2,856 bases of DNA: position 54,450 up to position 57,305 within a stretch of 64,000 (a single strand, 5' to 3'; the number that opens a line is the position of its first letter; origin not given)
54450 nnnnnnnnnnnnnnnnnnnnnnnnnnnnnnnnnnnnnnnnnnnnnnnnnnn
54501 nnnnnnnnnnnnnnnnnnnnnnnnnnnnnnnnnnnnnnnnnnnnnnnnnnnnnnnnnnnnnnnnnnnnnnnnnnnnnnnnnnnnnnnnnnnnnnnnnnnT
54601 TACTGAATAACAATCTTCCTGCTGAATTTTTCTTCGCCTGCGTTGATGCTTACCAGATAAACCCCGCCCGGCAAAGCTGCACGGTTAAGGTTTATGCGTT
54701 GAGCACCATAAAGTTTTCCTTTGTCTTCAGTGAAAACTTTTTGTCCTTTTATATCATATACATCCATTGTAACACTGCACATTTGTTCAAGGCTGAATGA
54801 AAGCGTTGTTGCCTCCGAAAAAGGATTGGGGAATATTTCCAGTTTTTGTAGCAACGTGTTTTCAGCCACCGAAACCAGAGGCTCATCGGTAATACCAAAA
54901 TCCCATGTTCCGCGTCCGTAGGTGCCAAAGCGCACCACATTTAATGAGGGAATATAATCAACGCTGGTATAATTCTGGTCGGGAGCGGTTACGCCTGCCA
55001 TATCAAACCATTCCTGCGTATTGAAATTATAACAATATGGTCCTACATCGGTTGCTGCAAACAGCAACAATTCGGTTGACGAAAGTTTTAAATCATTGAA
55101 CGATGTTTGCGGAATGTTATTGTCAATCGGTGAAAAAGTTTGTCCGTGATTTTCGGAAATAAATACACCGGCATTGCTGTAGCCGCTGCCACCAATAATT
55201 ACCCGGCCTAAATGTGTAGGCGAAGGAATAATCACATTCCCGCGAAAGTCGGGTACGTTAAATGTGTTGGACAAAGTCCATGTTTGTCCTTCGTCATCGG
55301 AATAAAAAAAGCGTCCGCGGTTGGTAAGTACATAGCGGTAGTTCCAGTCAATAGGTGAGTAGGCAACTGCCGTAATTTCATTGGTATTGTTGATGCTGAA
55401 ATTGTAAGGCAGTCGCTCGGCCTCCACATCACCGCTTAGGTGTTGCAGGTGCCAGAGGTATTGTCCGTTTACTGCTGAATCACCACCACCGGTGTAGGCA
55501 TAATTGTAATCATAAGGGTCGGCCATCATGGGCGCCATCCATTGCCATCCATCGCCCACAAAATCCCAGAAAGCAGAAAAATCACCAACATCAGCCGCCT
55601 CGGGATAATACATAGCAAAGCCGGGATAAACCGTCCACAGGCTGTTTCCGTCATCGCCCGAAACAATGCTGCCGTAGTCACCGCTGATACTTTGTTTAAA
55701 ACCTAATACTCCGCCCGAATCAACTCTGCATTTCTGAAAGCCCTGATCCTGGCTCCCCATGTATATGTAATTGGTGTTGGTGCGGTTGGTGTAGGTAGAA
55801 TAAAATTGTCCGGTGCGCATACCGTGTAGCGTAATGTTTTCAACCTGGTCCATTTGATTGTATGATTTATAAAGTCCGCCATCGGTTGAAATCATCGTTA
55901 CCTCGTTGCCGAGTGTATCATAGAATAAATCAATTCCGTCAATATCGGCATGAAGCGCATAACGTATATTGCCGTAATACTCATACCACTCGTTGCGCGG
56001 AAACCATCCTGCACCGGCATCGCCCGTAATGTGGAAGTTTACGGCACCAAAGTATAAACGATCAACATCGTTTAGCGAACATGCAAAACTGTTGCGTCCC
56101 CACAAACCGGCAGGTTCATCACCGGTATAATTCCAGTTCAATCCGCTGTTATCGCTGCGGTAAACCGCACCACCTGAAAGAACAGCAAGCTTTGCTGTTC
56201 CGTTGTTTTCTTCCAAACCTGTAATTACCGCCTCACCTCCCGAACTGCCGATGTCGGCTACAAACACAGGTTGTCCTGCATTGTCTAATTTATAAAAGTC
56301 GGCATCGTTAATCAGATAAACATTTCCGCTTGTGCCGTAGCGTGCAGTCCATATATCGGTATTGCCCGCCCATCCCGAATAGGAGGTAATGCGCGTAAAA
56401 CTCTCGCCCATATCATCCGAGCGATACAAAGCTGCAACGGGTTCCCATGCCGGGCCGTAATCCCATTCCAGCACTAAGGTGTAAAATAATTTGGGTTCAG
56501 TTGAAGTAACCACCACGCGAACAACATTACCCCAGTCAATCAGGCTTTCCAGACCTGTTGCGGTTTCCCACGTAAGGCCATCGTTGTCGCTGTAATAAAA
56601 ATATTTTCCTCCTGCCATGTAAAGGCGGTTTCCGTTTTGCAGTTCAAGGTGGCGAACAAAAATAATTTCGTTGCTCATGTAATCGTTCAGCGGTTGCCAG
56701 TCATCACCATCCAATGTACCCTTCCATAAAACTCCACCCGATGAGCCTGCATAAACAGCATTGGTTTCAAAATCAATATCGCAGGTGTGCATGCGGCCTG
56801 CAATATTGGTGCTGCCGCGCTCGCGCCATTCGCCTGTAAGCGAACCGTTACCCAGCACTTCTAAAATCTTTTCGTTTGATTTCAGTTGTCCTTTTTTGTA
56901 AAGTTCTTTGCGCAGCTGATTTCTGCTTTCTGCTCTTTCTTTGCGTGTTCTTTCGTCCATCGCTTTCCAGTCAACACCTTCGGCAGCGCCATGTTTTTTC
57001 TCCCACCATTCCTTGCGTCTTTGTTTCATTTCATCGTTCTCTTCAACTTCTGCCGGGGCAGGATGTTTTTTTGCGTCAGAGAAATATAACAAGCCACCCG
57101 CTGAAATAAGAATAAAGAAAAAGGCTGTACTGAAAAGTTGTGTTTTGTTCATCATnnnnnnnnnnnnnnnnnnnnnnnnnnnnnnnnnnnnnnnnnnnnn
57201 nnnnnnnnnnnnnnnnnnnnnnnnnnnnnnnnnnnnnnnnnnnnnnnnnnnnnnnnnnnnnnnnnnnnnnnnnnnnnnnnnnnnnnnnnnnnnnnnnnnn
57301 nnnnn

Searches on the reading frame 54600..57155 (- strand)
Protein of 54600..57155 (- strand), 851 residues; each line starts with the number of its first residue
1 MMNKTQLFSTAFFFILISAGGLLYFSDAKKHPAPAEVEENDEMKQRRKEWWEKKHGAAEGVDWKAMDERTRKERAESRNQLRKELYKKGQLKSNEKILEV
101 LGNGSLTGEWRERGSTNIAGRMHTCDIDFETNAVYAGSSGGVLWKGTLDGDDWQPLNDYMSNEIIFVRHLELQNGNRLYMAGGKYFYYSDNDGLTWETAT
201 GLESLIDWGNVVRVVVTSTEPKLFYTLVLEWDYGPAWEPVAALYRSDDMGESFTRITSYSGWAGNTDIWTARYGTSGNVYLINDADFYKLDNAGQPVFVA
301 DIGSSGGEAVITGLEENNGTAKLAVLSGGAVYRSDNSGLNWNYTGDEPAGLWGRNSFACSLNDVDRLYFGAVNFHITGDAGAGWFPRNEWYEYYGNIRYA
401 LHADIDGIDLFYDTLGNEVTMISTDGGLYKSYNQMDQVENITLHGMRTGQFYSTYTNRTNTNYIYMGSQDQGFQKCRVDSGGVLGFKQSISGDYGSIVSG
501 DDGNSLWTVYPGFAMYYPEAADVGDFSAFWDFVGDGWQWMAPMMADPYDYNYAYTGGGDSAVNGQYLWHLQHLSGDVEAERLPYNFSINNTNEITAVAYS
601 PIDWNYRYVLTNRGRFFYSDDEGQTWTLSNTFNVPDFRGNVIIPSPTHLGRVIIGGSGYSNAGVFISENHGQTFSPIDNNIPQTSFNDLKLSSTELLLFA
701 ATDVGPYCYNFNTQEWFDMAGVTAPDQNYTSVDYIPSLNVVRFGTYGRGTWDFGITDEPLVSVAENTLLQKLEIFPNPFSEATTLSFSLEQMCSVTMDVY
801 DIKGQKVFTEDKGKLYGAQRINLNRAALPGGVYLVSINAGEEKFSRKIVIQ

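Call 49: search_protein_families(library=pfam, proteins=[window:54600-57155:-], max_evalue=0.00001)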
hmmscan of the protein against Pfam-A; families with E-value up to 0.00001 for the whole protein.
window:54600-57155:- (851 aa): 3 families
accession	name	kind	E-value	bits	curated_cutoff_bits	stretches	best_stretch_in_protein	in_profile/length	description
PF18962.6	Por_Secre_tail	-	2e-12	47.7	27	1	774-850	1-75/75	Secretion system C-terminal sorting domain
PF15902.12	Sortilin-Vps10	-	2.5e-12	46.8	33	1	590-699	21-134/446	Sortilin, neurotensin receptor 3,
PF02012.26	BNR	-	5.9e-09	35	27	0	617-627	1-11/12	BNR/Asp-box repeat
